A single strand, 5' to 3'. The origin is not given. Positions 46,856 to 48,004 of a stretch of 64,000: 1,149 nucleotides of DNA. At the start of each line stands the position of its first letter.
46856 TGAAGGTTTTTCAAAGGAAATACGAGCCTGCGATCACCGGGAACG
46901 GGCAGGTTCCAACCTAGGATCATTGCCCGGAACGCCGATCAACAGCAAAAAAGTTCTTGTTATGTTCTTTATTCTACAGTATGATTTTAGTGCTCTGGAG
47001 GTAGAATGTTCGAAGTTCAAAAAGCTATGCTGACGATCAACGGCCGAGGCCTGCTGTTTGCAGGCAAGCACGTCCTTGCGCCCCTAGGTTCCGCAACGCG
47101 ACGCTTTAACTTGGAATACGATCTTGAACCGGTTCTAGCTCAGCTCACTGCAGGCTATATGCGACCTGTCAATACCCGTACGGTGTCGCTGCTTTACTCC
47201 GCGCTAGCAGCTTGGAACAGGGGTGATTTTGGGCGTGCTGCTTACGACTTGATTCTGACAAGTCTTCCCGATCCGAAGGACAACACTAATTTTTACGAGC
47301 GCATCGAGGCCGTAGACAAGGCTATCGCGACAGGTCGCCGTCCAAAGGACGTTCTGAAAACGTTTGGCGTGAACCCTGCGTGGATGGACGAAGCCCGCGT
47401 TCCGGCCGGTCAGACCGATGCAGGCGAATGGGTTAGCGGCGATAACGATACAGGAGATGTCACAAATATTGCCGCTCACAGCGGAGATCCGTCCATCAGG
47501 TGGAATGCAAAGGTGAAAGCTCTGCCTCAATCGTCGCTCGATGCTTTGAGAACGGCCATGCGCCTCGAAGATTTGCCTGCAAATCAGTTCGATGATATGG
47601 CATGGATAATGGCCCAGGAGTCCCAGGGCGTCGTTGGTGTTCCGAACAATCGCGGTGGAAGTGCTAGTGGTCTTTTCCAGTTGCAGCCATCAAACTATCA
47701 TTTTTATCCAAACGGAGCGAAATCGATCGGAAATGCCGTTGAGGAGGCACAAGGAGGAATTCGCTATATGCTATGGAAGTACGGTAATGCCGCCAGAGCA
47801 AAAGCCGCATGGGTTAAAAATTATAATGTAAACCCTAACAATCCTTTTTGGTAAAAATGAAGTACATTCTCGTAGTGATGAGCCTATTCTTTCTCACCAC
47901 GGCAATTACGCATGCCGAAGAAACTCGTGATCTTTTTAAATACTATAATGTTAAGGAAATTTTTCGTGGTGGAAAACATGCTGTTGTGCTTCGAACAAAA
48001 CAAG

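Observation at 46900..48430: Low-GC (~47%) effector/immunity-like gene pair inserted into the conserved recF-gyrB interval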

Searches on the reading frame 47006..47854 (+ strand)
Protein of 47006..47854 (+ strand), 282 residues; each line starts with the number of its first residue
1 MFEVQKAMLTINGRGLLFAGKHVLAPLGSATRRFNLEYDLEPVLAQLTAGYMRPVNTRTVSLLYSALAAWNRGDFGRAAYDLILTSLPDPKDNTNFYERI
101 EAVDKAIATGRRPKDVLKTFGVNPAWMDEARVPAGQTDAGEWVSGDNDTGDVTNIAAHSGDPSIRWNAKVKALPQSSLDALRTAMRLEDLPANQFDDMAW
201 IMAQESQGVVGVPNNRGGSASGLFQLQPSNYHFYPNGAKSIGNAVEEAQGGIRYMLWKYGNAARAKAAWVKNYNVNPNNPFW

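Call 3: search_protein_families(library=pfam, proteins=[window:47006-47854:+], max_evalue=1)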
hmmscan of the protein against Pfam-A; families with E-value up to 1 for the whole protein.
window:47006-47854:+ (282 aa): 2 families
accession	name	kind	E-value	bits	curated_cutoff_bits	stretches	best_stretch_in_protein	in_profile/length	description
PF18013.6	Phage_lysozyme2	-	0.0021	18.7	28.2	1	202-264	27-89/140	Phage tail lysozyme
PF20310.4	HTH_Tnp_2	-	0.12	12.8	23.8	1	104-173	39-107/131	Transposon related HTH domain protein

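Call 4: search_protein_families(library=phrogs, proteins=[window:47006-47854:+], max_evalue=1)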
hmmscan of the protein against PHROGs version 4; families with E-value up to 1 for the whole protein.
window:47006-47854:+ (282 aa): 3 families
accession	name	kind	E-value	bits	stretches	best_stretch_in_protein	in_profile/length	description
phrog_4602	-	other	0.0046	17.9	1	197-258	161-216/220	transglycosylase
phrog_6090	-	tail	0.021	13.4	1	152-243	1440-1538/1853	tail length tape measure protein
phrog_36715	-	unknown function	0.13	13.4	1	146-204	71-127/135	-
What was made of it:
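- Closest known: Phage T4 gp5 tail lysozyme and its periplasmic inhibitor Spackle. Different: There was no hit to any curated phage or Pfam family for P2 (calls 3, 4), and no sequence similarity to Spackle was detected.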

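Call 5: search_protein_families(library=ncbifam, proteins=[window:47006-47854:+], max_evalue=1)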
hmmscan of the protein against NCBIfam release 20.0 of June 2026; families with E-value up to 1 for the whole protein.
window:47006-47854:+ (282 aa): 1 family
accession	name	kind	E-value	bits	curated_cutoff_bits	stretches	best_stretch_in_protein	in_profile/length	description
NF052397.1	AggPromo_Cterm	subfamily_domain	6.2e-06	26.6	40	1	195-272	2-77/80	aggregation-promoting factor C-terminal-like domain-containing protein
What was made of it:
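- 47492..47851 (+): SLT-type lytic transglycosylase domain of P1 (residues ~163-282), with motifs IMAQES (E205-S206), GLFQL and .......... Sub-threshold hits to PF18013 Phage_lysozyme2 (E 2e-3), phrog_4602 transglycosylase (E 5e-3) and NF052397 (E 6e-6) (calls 3-5).
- On Tge/Tgi (T6SS glycoside-hydrolase effector / immunity): Pfam, NCBIfam and PHROG scans of P1 and P2 give no T6SS effector or immunity family (calls 3-5).
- P1 itself hits LT models only below curated thresholds (calls 3-5). No MIX, FIX or other known T6SS marker family was hit (calls 3, 5).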

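Call 6: find_homologous_proteins(query=window:47006-47854:+)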
Query window:47006-47854:+ (282 aa): 9 proteins with E <= 0.001 among 1492 candidates.
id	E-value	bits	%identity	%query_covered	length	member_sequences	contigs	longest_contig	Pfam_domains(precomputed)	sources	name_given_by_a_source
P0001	9.7e-189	644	100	100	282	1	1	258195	-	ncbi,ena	-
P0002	7.0e-108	378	61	100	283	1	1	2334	-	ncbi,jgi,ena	jgi:hypothetical protein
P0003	3.6e-65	238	66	62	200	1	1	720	-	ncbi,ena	-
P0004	1.1e-19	89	51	37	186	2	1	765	-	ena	-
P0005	6.7e-19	87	51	36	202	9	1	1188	-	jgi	jgi:hypothetical protein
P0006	6.2e-18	83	51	35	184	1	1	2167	-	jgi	jgi:Transglycosylase SLT domain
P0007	6.8e-18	83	51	35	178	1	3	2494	-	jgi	jgi:hypothetical protein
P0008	1.3e-17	82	51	35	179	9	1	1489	-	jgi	jgi:hypothetical protein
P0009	1.4e-17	82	51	35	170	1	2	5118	-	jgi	jgi:hypothetical protein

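Call 8: find_encoding_contigs(protein=P0002, flank=10000)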
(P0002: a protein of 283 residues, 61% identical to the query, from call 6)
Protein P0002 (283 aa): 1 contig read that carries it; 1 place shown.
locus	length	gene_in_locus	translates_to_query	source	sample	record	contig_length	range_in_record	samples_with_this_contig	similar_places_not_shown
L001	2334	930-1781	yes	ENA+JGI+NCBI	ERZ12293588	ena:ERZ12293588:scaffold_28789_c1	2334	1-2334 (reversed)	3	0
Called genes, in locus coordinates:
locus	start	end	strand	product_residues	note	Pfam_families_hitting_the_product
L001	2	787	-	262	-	?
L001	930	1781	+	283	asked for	-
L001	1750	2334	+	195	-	?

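Call 10: find_encoding_contigs(protein=P0001, flank=10000)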
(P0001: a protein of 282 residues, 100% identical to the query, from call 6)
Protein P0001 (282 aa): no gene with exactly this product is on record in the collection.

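Call 21: search_protein_families(library=pfam, proteins=[L001:2-787:-], max_evalue=0.1)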
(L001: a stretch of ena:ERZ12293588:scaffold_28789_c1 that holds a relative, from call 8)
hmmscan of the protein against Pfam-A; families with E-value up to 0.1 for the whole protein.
L001:2-787:- (262 aa): 2 families
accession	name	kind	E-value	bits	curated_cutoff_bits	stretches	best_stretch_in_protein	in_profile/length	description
PF00383.29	dCMP_cyt_deam_1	-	3.1e-15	56.3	25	1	16-126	4-101/102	Cytidine and deoxycytidylate deaminase zinc-binding region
PF14437.12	MafB19-deam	-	7.5e-05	23.1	27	1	17-127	4-101/142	MafB19-like deaminase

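Call 25: find_encoding_contigs(protein=P0003, flank=10000)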
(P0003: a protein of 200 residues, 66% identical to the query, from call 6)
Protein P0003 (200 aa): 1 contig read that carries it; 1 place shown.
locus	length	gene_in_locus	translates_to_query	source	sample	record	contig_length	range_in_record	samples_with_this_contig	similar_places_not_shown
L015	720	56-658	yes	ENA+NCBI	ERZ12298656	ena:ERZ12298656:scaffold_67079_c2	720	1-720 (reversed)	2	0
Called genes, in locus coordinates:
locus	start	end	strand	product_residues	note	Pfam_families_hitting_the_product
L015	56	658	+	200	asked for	-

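Call 26: find_encoding_contigs(protein=P0009, flank=10000)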
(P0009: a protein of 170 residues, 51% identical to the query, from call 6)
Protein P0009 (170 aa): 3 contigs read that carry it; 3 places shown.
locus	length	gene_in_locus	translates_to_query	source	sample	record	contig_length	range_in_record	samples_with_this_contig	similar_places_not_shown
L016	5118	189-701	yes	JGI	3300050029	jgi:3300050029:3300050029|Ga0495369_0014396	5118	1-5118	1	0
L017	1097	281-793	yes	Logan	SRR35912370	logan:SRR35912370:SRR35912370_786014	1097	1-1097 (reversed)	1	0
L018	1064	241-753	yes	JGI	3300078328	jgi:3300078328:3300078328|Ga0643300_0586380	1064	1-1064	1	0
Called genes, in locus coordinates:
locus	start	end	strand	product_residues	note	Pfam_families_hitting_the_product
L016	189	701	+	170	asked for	-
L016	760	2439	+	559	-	PF00005:ABC_tran, PF02463:SMC_N (faint), PF13304:AAA_21 (faint), PF12848:ABC_tran_Xtn, PF00005:ABC_tran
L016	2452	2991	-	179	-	PF19502:DUF6036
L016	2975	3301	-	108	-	-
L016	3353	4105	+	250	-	PF00596:Aldolase_II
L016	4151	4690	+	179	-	PF13302:Acetyltransf_3, PF00583:Acetyltransf_1 (weak)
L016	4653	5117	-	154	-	?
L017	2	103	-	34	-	?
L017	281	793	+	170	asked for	-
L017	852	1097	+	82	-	?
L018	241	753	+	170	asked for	-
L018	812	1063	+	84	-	?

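Call 36: search_solved_structures(query=A2, max_evalue=10, show_alignments=3)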
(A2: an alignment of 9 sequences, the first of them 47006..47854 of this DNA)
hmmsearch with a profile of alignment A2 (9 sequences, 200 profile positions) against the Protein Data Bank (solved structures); distinct sequences matched with E-value up to 10: 0.

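Call 39: list_cluster_members(proteins=[P0001, P0010, P0012, P0002, P0003, P0011, P0013, P0004, P0006])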
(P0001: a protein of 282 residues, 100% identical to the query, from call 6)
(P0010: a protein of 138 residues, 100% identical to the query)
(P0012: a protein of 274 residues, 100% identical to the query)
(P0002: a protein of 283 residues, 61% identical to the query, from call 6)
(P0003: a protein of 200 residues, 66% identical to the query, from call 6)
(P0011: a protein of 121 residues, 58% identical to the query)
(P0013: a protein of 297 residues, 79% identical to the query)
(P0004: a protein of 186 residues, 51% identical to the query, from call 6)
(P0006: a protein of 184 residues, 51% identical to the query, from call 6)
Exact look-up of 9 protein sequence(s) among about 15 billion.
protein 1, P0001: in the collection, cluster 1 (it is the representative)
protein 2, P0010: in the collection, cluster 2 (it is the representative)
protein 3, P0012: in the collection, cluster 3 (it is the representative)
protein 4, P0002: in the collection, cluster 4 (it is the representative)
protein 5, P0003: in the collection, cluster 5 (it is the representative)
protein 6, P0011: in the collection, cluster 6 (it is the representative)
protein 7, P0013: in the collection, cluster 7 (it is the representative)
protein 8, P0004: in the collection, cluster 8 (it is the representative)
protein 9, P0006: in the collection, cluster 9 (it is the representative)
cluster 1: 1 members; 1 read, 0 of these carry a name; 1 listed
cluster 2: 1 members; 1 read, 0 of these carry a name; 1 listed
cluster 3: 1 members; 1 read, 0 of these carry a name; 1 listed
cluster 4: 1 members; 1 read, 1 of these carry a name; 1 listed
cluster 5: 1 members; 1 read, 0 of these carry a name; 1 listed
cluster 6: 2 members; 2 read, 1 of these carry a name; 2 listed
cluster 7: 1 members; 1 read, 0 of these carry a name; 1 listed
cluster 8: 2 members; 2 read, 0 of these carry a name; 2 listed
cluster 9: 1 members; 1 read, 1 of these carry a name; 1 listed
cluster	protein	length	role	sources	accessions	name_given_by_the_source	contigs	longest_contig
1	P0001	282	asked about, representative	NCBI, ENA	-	-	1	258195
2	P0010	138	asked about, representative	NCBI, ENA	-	-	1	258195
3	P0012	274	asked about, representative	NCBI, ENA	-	-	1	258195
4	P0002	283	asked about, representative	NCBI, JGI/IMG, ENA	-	hypothetical protein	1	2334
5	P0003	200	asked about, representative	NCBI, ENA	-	-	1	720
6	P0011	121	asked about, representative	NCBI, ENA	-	-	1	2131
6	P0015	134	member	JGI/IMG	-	hypothetical protein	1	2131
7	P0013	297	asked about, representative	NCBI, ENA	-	-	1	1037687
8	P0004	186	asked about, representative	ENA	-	-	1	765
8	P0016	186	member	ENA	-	-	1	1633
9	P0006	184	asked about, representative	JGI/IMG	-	Transglycosylase SLT domain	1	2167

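Call 40: predict_structure(alignment_id=A2)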
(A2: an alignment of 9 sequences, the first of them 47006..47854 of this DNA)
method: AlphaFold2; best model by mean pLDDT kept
length: 282 residues; sequences in the alignment: 9
mean_pLDDT: 56.0   pTM: 0.40
mean pLDDT of the five models: 56.0, 52.5, 52.4, 51.9, 47.4
residues with pLDDT >= 90: 5; 70-90: 51; 50-70: 122; < 50: 104
segments of 3 or more residues with pLDDT < 50: 1-8, 51-54, 88-94, 110-159, 207-238
pLDDT, mean of each block of 10 residues (from residue 1): 44 58 56 64 61 53 66 61 55 50 54 46 32 27 24 29 64 72 85 88 57 33 46 48 64 81 84 65 51
secondary structure, 60 per line:
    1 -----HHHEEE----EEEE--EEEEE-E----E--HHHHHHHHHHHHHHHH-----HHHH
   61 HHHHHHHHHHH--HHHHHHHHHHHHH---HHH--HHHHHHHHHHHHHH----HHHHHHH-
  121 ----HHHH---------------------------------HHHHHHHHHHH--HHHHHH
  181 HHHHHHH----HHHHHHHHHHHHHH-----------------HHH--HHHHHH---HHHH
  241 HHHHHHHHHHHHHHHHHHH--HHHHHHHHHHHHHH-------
elements in order: E9-11 E16-19 E22-26 H36-51 H57-71 H74-86 H95-108 H113-119 H125-128 H162-172 H175-187 H192-205 H228-233 H237-259 H262-275
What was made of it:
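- The N-terminus KAMLTIN/KTMLTLD is predicted as a beta-strand (call 40) and loosely resembles a TonB box.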

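Call 46: fold_search(model_id=the predicted structure, library=pdb)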
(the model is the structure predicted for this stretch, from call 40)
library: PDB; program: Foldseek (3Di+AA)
matches with E <= 10: 26; with E <= 0.001: 0
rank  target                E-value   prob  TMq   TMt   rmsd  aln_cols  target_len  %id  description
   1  5cwi                  2.0e+00  0.04  0.12  0.13  20.7       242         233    9  Crystal structure of de novo designed helical repeat protein DHR18 (released 2015-12-16)
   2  5ze6_D                2.2e+00  0.04  0.17  0.16  20.1       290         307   13  CRYSTAL STRUCTURE OF OCTAPRENYL PYROPHOSPHATE SYNTHASE FROM ESCHERICHIA COLI WITH BPH-981 (released 2019-02-27)
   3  7o4i_M                2.2e+00  0.03  0.14  0.13  16.9       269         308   10  Yeast RNA polymerase II transcription pre-initiation complex with initial transcription bubble (released 2021-06-16)
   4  3w6e_D                3.4e+00  0.23  0.21  0.35   7.8       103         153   14  Crystal structure of catalytic domain of chitinase from Ralstonia sp. A-471 (E162Q) (released 2013-05-15)
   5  6z7n_O                3.4e+00  0.02  0.14  0.15  20.2       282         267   12  The atomic structure of HAdV-F41 at pH 7.4 (released 2021-02-10)
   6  6th1                  3.5e+00  0.01  0.08  0.08  35.3       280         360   10  IE1 from rat cytomegalovirus (released 2020-11-25)
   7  3w6f_A                5.1e+00  0.18  0.21  0.35   7.2       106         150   16  Crystal structure of catalytic domain of chitinase from Ralstonia sp. A-471 (E162Q) in complex with disaccharide (released 2013-05-15)
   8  6qo1_A                5.1e+00  0.05  0.14  0.20  15.9       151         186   10  Crystal structure of Borrelia (Borreliella) burgdorferi outer surface protein BBA69 (released 2019-06-26)
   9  3w6d_A                5.6e+00  0.15  0.20  0.33   7.9       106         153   14  Crystal structure of catalytic domain of chitinase from Ralstonia sp. A-471 (E141Q) in complex with tetrasaccharide (released 2013-05-15)
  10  5hm5                  5.6e+00  0.01  0.13  0.07  16.5       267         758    8  Crystal structure of Topo-97, an N-terminal 97kDa fragment of topoisomerase V (released 2016-03-09)
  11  1t72_E                6.2e+00  0.01  0.08  0.10  19.6       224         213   10  Crystal structure of phosphate transport system protein phoU from Aquifex aeolicus (released 2004-12-07)
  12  7o72_M                6.5e+00  0.02  0.18  0.17  20.7       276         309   11  Yeast RNA polymerase II transcription pre-initiation complex with closed promoter DNA (released 2021-06-16)
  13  4zwe_A                6.9e+00  0.02  0.13  0.09  14.0       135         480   12  Crystal structure of the dGTP-bound catalytic core of SAMHD1 T592V mutant (released 2015-09-02)
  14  8y7e_1                8.0e+00  0.01  0.14  0.06  17.8       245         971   14  Cryo-EM Structure of the human minor pre-B complex (pre-precatalytic spliceosome) U12 snRNP part (released 2024-03-13)
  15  7dvq_1                8.0e+00  0.01  0.14  0.06  17.8       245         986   14  Cryo-EM Structure of the Activated Human Minor Spliceosome (minor Bact Complex) (released 2021-03-31)
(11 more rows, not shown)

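Call 60: search_dna_similar(query=window:47006-47854:+, collection=phages, mode=protein, max_evalue=0.01)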
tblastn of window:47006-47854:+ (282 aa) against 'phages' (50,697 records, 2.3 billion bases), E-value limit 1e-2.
No match.

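Call 61: search_dna_similar(query=window:47006-47854:+, collection=plasmids, mode=protein, max_evalue=0.01)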
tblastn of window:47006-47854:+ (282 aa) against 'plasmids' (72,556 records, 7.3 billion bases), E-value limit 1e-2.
Records with a match: 2; places in all: 2; records where one place covers at least 80% of the query: 0.
Best place of each record, by identity: <60% 2.
By first word of the organism name: Caballeronia 1; Paraburkholderia 1.
By predicted mobility (MOB-suite, as given by PLSDB): non-mobilizable 2.
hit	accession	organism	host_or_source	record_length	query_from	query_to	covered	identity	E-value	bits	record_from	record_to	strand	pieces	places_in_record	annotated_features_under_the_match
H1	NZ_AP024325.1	Caballeronia sp. NK8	-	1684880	162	273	40%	46.0%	6e-20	97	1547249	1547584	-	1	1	none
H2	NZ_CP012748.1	Paraburkholderia caribensis MBA4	soil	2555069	210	273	23%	48.5%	2e-8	62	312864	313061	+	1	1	none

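Call 64: get_annotated_region(hit=H1, flank=6000)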
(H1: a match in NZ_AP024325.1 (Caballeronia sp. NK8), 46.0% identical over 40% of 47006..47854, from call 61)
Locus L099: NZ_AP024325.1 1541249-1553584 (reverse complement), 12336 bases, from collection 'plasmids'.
description: Caballeronia sp. NK8 plasmid pNK81, complete sequence
organism: Caballeronia sp. NK8 (NCBI taxid 140098)
taxonomy: Bacteria; Pseudomonadota; Betaproteobacteria; Burkholderiales; Burkholderiaceae; Caballeronia; Caballeronia sp. NK8
host: -; source: -; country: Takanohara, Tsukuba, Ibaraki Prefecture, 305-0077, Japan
typing (MOB-suite, as given by PLSDB): non-mobilizable
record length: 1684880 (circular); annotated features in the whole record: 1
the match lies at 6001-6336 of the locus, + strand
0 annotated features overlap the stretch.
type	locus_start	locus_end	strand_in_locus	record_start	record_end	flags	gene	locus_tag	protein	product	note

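Call 65: get_annotated_region(hit=H2, flank=6000)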
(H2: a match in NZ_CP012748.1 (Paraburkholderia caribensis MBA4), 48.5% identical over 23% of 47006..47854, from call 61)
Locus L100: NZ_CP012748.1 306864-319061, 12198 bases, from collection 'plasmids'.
description: Paraburkholderia caribensis MBA4 plasmid unnamed, complete sequence
organism: Paraburkholderia caribensis MBA4 (NCBI taxid 1323664)
taxonomy: Bacteria; Pseudomonadota; Betaproteobacteria; Burkholderiales; Burkholderiaceae; Paraburkholderia; Paraburkholderia caribensis; Paraburkholderia caribensis MBA4
host: -; source: soil; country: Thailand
typing (MOB-suite, as given by PLSDB): non-mobilizable
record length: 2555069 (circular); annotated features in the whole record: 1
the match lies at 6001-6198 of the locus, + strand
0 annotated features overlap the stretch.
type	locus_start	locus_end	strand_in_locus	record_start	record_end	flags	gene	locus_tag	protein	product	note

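Call 73: find_related_loci(query=A7, collection=viral_contigs, flank=6000)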
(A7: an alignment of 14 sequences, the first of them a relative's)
Query A7 (128 aa) in viral_contigs; peptide patterns used: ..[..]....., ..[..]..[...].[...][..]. (x = any residue, [..] = any of these).
19 stretches matched a pattern; 1 encode a relative of the query (tblastn E <= 1e-3); 1 distinct loci.
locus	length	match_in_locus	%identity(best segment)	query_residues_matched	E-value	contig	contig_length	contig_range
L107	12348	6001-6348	52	19-128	2e-34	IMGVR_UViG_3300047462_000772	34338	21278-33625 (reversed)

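Call 76: search_protein_families(library=pfam, proteins=[L107:4315-6351:+, L107:6351-6848:+, L107:7097-7954:+, L107:2703-4355:+, L107:980-1840:+, L107:1854-2525:+, L107:8574-9470:+, L107:9477-10295:+, L107:10298-10861:+, L107:327-818:+], max_evalue=0.01)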
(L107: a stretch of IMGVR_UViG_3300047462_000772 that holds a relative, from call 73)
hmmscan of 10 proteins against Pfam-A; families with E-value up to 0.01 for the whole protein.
L107:4315-6351:+ (678 aa): 3 families
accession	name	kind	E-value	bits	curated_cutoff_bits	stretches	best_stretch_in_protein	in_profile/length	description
PF04860.17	Phage_portal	-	5.3e-25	88.7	39.1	1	108-428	11-321/321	Phage portal protein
PF09995.15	MPAB_Lcp_cat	-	0.0017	18.9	23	1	262-341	124-186/231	ER-bound oxygenase mpaB/B'/Rubber oxygenase, catalytic domain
PF06074.18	Portal_Mu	-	0.0048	16.7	23.9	0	103-161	16-63/336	Portal protein of Mu bacteriophage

L107:6351-6848:+ (165 aa): 0 families

L107:7097-7954:+ (285 aa): 0 families

L107:2703-4355:+ (550 aa): 2 families
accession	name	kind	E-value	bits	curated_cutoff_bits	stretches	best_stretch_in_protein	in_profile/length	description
PF03237.21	Terminase_6N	-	2.2e-23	83.5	22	1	160-362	1-214/215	Terminase large subunit, T4likevirus-type, N-terminal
PF17289.8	Terminase_6C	-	2.2e-19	70.4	22.6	1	378-524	2-154/155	Terminase RNaseH-like domain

L107:980-1840:+ (286 aa): 1 family
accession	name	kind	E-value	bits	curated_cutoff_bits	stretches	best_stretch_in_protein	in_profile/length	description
PF00300.27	His_Phos_1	-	2.6e-07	31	21.7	1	52-218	23-166/194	Histidine phosphatase superfamily (branch 1)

L107:1854-2525:+ (223 aa): 1 family
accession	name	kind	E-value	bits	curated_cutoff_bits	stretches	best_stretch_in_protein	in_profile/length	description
PF00300.27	His_Phos_1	-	3e-10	40.5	21.7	1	9-183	2-163/194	Histidine phosphatase superfamily (branch 1)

L107:8574-9470:+ (298 aa): 2 families
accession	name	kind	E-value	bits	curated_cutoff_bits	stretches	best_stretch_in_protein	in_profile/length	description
PF04586.22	Peptidase_S78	-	8.6e-08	32.9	21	1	13-135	11-153/165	Caudovirus prohead serine protease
PF14550.11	Peptidase_S78_2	-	2.3e-07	31.3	24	1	6-103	4-123/126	Putative phage serine protease XkdF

L107:9477-10295:+ (272 aa): 0 families

L107:10298-10861:+ (187 aa): 0 families

L107:327-818:+ (163 aa): 0 families
